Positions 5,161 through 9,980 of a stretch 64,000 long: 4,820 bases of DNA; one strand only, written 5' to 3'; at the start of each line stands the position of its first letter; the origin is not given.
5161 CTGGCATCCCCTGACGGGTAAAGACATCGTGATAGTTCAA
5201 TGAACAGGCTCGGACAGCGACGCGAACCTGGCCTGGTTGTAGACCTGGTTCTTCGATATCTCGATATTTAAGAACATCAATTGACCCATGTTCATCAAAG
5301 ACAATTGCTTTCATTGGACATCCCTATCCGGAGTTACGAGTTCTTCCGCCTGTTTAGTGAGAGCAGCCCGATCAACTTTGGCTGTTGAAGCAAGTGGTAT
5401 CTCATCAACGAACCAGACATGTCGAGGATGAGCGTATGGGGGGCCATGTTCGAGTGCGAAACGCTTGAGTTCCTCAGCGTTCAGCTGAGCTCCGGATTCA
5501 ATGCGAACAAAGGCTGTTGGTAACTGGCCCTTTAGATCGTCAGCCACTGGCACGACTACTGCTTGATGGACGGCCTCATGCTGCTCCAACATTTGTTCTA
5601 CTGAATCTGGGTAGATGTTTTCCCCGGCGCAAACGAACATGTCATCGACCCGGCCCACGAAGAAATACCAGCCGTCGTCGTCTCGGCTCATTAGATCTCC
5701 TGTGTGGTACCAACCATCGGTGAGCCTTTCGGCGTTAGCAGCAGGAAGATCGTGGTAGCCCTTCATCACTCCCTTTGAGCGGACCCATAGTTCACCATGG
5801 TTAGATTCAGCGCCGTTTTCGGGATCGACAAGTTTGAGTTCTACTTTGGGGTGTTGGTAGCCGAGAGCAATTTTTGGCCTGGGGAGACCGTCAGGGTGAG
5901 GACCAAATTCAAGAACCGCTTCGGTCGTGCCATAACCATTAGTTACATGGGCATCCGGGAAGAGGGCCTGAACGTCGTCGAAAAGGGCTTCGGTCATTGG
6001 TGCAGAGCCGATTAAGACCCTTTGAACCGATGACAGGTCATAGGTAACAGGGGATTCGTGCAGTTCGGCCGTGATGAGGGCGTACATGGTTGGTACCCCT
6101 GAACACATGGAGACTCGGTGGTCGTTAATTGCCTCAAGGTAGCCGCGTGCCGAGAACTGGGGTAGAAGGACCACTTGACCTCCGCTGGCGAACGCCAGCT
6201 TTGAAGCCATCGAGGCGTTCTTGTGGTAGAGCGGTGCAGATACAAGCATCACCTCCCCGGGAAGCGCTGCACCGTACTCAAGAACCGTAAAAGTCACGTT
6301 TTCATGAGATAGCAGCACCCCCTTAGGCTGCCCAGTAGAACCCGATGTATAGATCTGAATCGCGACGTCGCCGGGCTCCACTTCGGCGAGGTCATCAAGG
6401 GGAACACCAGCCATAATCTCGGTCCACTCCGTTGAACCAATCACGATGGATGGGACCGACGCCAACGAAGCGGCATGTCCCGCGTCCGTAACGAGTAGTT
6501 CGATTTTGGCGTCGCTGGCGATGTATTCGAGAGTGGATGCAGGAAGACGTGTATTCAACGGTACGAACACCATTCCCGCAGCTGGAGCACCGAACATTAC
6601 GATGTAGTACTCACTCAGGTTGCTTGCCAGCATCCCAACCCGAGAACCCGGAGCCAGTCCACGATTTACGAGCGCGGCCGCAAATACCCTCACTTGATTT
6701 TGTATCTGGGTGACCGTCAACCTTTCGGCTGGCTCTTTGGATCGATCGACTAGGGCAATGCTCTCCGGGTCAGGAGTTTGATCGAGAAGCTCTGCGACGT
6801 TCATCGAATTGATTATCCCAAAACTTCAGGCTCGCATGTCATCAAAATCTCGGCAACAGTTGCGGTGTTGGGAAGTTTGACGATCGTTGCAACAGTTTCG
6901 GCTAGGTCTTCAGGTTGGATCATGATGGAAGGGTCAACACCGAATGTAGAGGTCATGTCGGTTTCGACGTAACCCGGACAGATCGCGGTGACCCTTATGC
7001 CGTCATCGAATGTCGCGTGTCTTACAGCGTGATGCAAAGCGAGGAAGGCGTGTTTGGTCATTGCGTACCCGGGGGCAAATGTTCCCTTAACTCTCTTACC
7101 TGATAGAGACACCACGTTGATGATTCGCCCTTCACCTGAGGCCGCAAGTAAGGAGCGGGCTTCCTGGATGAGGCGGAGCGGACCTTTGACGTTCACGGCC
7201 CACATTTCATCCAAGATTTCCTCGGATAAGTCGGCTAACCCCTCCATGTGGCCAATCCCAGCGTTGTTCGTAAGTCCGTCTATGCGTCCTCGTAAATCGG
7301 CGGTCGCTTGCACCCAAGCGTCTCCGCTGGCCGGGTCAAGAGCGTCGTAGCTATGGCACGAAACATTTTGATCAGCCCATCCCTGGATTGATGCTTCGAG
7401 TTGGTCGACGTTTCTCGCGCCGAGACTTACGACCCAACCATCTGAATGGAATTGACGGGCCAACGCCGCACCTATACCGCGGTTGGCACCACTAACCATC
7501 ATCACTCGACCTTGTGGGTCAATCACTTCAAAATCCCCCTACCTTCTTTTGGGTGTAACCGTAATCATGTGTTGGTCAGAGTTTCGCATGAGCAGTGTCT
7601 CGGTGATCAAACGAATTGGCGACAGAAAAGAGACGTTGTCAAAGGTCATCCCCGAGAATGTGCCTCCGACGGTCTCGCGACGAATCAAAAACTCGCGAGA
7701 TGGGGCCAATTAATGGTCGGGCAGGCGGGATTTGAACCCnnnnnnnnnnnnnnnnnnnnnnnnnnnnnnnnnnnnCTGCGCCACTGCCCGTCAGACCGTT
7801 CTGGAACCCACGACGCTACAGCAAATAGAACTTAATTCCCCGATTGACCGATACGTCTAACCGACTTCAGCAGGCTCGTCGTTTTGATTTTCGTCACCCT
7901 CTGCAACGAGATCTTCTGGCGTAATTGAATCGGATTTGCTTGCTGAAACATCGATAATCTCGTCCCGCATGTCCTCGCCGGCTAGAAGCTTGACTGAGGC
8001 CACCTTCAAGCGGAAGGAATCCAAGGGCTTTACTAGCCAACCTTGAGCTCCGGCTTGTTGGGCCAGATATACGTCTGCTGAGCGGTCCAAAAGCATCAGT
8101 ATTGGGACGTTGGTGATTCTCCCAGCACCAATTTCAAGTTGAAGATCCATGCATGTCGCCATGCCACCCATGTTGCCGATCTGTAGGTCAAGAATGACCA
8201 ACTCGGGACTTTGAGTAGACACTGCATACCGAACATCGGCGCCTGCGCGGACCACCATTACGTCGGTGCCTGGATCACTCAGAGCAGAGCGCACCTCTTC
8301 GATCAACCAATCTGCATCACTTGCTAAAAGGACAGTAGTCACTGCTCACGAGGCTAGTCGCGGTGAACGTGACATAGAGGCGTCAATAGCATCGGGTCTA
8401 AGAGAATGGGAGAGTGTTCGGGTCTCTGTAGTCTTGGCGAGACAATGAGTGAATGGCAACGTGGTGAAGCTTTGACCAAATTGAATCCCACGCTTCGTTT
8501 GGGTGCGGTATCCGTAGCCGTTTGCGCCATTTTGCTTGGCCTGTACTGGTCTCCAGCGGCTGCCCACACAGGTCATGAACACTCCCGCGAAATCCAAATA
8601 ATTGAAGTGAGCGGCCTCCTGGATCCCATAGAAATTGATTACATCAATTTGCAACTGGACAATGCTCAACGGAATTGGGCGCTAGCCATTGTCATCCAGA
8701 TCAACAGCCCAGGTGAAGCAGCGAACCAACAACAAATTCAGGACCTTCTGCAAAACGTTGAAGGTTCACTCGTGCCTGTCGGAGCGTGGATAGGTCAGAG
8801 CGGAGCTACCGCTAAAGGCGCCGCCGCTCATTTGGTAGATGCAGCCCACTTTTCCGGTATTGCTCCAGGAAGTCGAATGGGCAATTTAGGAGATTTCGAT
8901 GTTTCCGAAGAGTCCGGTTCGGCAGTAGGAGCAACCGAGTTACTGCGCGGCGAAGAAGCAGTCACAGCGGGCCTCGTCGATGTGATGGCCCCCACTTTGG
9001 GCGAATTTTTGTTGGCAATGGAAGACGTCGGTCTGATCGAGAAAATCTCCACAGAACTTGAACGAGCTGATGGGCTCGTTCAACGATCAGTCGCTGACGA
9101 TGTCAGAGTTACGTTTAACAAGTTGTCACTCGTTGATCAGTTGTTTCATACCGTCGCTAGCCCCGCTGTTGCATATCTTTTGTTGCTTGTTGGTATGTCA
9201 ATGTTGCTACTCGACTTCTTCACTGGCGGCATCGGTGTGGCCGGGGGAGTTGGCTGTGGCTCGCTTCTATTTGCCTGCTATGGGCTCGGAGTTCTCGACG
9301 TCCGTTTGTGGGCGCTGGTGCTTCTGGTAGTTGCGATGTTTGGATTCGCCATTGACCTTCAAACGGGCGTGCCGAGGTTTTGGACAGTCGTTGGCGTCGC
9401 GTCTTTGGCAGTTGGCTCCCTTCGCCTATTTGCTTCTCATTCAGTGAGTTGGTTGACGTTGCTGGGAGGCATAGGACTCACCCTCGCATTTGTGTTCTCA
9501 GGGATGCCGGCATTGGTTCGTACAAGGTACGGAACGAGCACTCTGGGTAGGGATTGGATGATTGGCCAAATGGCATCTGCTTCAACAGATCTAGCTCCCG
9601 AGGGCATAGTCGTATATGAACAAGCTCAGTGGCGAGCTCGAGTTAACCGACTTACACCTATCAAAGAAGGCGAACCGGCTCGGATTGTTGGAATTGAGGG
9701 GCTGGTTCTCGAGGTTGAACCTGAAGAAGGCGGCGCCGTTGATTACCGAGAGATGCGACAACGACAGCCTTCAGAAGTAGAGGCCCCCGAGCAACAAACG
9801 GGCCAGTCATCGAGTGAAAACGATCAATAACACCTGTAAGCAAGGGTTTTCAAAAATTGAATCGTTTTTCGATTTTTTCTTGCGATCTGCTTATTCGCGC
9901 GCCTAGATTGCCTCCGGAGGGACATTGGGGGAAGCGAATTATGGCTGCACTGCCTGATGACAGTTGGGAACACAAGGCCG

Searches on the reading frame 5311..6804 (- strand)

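Call 79: search_protein_families(library=pfam, proteins=[window:5311-6804:-], max_evalue=0.00001)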
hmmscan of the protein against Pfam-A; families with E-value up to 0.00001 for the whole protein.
window:5311-6804:- (497 aa): 2 families
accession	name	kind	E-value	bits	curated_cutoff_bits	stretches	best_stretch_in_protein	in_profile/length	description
PF00501.34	AMP-binding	-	1.6e-73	248.1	29.9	1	13-351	9-384/384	AMP-binding enzyme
PF13193.12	AMP-binding_C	-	4.3e-16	60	24.5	1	402-476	2-76/76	AMP-binding enzyme C-terminal domain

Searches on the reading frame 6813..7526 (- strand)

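Call 79: search_protein_families(library=pfam, proteins=[window:6813-7526:-], max_evalue=0.00001)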
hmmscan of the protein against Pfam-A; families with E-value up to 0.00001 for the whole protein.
window:6813-7526:- (237 aa): 2 families
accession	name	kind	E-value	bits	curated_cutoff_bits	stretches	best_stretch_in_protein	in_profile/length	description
PF00106.31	adh_short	-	5e-38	131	26.6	1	8-194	2-189/195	short chain dehydrogenase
PF13561.12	adh_short_C2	-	3.4e-32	112.4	27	1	13-200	1-189/236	Enoyl-(Acyl carrier protein) reductase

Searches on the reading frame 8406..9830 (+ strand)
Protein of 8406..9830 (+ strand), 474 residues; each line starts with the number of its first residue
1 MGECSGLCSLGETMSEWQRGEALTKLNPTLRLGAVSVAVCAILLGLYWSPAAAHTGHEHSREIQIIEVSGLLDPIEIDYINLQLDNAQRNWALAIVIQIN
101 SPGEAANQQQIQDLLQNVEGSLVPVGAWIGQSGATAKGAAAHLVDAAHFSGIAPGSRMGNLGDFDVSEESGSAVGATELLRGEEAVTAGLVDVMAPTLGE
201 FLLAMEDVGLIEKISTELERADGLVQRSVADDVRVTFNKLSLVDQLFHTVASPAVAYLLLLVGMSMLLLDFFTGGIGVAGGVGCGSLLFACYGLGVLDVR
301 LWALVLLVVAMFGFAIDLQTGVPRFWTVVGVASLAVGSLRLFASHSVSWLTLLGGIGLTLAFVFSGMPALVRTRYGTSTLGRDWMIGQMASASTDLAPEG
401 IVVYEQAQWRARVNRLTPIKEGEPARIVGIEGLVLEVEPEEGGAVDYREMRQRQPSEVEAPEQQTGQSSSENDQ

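Call 75: search_protein_families(library=pfam, proteins=[window:8406-9830:+], max_evalue=0.00001)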
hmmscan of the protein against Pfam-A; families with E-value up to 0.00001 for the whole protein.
window:8406-9830:+ (474 aa): 2 families
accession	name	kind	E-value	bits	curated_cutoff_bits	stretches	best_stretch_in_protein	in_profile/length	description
PF01957.25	NfeD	-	5.6e-12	46.1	29.1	1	383-439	2-57/57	NfeD-like C-terminal, partner-binding domain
PF24961.1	NfeD_membrane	-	1e-11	45.3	26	1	255-364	2-113/119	NfeD integral membrane domain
